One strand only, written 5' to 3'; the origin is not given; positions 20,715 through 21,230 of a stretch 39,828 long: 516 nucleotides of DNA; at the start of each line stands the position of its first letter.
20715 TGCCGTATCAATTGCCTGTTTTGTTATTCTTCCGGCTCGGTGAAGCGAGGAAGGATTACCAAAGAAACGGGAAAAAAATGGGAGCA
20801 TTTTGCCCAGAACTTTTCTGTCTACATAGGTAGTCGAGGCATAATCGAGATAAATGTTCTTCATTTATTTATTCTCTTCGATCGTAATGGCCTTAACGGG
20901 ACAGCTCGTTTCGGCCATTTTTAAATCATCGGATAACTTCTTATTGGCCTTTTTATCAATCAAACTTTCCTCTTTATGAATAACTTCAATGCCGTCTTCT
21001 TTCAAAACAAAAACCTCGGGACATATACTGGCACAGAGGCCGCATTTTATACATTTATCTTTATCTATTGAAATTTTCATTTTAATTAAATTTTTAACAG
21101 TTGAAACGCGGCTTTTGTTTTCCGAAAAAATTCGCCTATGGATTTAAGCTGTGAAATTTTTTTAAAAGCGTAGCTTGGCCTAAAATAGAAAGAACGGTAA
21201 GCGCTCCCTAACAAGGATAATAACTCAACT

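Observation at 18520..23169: Six-gene operon coupling a B12-rSAM to its own Fe-S assembly and electron-supply chain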

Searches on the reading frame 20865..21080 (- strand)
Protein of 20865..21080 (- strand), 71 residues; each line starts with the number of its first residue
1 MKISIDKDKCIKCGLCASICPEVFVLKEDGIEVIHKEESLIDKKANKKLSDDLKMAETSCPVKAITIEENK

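Call 3: search_protein_families(library=pfam, proteins=[window:20865-21080:-], max_evalue=0.01)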
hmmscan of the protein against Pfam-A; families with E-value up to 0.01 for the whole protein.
window:20865-21080:- (71 aa): 16 families
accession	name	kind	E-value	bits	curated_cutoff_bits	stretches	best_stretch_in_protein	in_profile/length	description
PF13459.11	Fer4_15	-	2.9e-15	57.1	22.4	1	3-67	1-66/66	4Fe-4S single cluster domain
PF13370.11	Fer4_13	-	1.6e-14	54.8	24.5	1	5-66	1-57/58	4Fe-4S single cluster domain of Ferredoxin I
PF00037.32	Fer4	-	3.1e-09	36.7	21.1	1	4-22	2-20/24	4Fe-4S binding domain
PF12837.12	Fer4_6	-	7.7e-08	32.4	25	1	2-22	1-21/24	4Fe-4S binding domain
PF13237.11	Fer4_10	-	1.2e-06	28.8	25.5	1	2-36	1-26/53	4Fe-4S dicluster domain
PF12797.12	Fer4_2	-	2.5e-06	27.5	24.5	1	2-22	2-22/22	4Fe-4S binding domain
PF12838.12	Fer4_7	-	5.9e-06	27.1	27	2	3-21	31-49/52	4Fe-4S dicluster domain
PF13183.11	Fer4_8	-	7.9e-06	26.8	27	1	8-57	3-51/68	4Fe-4S dicluster domain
PF25160.1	LdpA_Fe-S-bd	-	5.3e-05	23.3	27.6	0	5-22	23-40/49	LdpA Fe-S cluster-binding domain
PF14697.11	Fer4_21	-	0.00011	22.7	35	1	4-36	2-28/59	4Fe-4S dicluster domain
PF13484.11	Fer4_16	-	0.00012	23.2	30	1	9-50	1-41/66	4Fe-4S double cluster binding domain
PF12800.12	Fer4_4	-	0.00015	22.3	24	1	8-21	2-15/17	4Fe-4S binding domain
PF13187.11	Fer4_9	-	0.00037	20.9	27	1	8-22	35-49/52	4Fe-4S dicluster domain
PF16149.10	DUF4857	-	0.0022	17.7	25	1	19-67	105-153/270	Domain of unknown function (DUF4857)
PF22117.2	Fer4_Nqo3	-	0.0051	17.4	27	1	3-66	4-67/67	NADH-quinone oxidoreductase subunit 3, ferredoxin-like domain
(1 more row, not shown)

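Call 4: search_protein_families(library=ncbifam, proteins=[window:20865-21080:-], max_evalue=0.01)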
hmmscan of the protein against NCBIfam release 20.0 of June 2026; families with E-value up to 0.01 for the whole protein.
window:20865-21080:- (71 aa): 56 families (the best 25 are shown)
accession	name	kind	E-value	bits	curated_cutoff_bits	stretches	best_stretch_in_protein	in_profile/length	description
NF042909.1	FMH_DH_FwdF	exception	7.6e-07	28.5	375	1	2-68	49-119/336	tungsten-dependent formylmethanofuran dehydrogenase subunit FwdF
NF040864.1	HgcB_ferredoxin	equivalog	1.7e-06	27.8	99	1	3-68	9-64/93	mercury methylation ferredoxin HgcB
NF058577.1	FdxA_fam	equivalog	1.9e-06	27.9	65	1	2-21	30-49/52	4Fe-4S ferredoxin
NF040684.1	PorD_Arch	equivalog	3.3e-06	27.1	120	1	2-69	26-83/85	pyruvate synthase subunit PorD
NF004542.0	PRK05888.2-3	equivalog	6.9e-06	25.7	248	1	3-44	117-158/203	NADH-quinone oxidoreductase subunit NuoI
TIGR02179.1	PorD_KorD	subfamily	7.8e-06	25.9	60.05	1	5-69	22-76/78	2-oxoacid:acceptor oxidoreductase, delta subunit, pyruvate/2-ketoisovalerate family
TIGR03294.1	FrhG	equivalog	1.1e-05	25.3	245.5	1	4-27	199-222/228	coenzyme F420 hydrogenase subunit gamma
NF045490.1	FdxA_Protbact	equivalog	2.7e-05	24.4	135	1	4-35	34-65/104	ferredoxin FdxA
NF004539.0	PRK05888.1-5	equivalog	3.3e-05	23.6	225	1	3-34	95-126/162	NADH-quinone oxidoreductase subunit NuoI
TIGR01971.1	NuoI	subfamily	3.3e-05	23.5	113.05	1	6-66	40-99/121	NADH-quinone oxidoreductase, chain I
TIGR02512.1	FeFe_hydrog_A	subfamily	7.5e-05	21.8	405.95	1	3-66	2-68/375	[FeFe] hydrogenase, group A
NF004544.0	PRK05888.2-6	equivalog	8.4e-05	22.2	457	1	4-45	115-156/220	NADH-quinone oxidoreductase subunit NuoI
NF007202.0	PRK09623.1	equivalog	9.3e-05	22.7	166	1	4-69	47-102/105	3-methyl-2-oxobutanoate dehydrogenase subunit delta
NF045480.1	FdxA_Actino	equivalog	0.00013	22.2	125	1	3-32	33-62/107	ferredoxin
NF006808.0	PRK09326.1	equivalog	0.00019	20.4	444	1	5-68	9-73/341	F420H2 dehydrogenase subunit F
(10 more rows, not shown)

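Call 32: search_solved_structures(query=window:20865-21080:-, max_evalue=0.01, show_alignments=2)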
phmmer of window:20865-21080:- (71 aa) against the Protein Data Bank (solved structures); distinct sequences matched with E-value up to 0.01: 77 (the best 60 are shown).
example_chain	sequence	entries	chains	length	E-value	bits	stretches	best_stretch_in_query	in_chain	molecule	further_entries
5t5i_F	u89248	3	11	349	5.6e-18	67.8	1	2-68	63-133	Tungsten formylmethanofuran dehydrogenase subunit fwdF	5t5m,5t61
7bkb_K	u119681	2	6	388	2.8e-17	65.6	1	2-49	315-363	Formylmethanofuran dehydrogenase, subunit F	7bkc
9sw6_H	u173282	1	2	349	3.5e-17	65.3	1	2-68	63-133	Tungsten formylmethanofuran dehydrogenase, subunit F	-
9sfi_T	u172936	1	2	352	4.6e-15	58.6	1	4-23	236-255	4Fe-4S ferredoxin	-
2z8q_A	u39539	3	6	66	2.2e-11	47.1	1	2-69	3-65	Ferredoxin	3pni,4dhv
1siz_A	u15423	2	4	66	7.8e-10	42.1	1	2-69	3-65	Ferredoxin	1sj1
1rof_A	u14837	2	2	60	6e-09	39.4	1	1-69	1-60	FERREDOXIN | FERREDOXIN(A)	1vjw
9sw6_G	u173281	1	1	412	7.9e-07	32.7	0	3-22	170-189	Polyferredoxin protein MvhB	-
1iqz_A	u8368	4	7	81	8.7e-07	32.5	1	5-68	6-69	Ferredoxin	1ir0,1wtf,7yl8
7b0n_I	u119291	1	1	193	2.5e-06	31.1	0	2-43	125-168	Subunit NUIM of protein NADH:Ubiquinone Oxidoreductase (Complex I)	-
7arc_I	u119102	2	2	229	3.4e-06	30.7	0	3-44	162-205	TYKY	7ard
7ar7_I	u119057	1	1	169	3.6e-06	30.6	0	3-44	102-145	NADH dehydrogenase [ubiquinone] iron-sulfur protein 8-A, mitochondrial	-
9f5x_G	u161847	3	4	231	4e-06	30.4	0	3-45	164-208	NADH:ubiquinone oxidoreductase subunit 8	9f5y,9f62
6gcs_I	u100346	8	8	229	5e-06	30.1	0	2-43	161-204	TYKY SUBUNIT (NUIM) | Subunit NUIM of NADH:Ubiquinone Oxidoreductase (Complex I)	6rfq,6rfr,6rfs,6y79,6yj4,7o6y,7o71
6x89_S8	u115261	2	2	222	5.6e-06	30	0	3-44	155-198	NADH dehydrogenase [ubiquinone] iron-sulfur protein 8, mitochondrial | NDUS8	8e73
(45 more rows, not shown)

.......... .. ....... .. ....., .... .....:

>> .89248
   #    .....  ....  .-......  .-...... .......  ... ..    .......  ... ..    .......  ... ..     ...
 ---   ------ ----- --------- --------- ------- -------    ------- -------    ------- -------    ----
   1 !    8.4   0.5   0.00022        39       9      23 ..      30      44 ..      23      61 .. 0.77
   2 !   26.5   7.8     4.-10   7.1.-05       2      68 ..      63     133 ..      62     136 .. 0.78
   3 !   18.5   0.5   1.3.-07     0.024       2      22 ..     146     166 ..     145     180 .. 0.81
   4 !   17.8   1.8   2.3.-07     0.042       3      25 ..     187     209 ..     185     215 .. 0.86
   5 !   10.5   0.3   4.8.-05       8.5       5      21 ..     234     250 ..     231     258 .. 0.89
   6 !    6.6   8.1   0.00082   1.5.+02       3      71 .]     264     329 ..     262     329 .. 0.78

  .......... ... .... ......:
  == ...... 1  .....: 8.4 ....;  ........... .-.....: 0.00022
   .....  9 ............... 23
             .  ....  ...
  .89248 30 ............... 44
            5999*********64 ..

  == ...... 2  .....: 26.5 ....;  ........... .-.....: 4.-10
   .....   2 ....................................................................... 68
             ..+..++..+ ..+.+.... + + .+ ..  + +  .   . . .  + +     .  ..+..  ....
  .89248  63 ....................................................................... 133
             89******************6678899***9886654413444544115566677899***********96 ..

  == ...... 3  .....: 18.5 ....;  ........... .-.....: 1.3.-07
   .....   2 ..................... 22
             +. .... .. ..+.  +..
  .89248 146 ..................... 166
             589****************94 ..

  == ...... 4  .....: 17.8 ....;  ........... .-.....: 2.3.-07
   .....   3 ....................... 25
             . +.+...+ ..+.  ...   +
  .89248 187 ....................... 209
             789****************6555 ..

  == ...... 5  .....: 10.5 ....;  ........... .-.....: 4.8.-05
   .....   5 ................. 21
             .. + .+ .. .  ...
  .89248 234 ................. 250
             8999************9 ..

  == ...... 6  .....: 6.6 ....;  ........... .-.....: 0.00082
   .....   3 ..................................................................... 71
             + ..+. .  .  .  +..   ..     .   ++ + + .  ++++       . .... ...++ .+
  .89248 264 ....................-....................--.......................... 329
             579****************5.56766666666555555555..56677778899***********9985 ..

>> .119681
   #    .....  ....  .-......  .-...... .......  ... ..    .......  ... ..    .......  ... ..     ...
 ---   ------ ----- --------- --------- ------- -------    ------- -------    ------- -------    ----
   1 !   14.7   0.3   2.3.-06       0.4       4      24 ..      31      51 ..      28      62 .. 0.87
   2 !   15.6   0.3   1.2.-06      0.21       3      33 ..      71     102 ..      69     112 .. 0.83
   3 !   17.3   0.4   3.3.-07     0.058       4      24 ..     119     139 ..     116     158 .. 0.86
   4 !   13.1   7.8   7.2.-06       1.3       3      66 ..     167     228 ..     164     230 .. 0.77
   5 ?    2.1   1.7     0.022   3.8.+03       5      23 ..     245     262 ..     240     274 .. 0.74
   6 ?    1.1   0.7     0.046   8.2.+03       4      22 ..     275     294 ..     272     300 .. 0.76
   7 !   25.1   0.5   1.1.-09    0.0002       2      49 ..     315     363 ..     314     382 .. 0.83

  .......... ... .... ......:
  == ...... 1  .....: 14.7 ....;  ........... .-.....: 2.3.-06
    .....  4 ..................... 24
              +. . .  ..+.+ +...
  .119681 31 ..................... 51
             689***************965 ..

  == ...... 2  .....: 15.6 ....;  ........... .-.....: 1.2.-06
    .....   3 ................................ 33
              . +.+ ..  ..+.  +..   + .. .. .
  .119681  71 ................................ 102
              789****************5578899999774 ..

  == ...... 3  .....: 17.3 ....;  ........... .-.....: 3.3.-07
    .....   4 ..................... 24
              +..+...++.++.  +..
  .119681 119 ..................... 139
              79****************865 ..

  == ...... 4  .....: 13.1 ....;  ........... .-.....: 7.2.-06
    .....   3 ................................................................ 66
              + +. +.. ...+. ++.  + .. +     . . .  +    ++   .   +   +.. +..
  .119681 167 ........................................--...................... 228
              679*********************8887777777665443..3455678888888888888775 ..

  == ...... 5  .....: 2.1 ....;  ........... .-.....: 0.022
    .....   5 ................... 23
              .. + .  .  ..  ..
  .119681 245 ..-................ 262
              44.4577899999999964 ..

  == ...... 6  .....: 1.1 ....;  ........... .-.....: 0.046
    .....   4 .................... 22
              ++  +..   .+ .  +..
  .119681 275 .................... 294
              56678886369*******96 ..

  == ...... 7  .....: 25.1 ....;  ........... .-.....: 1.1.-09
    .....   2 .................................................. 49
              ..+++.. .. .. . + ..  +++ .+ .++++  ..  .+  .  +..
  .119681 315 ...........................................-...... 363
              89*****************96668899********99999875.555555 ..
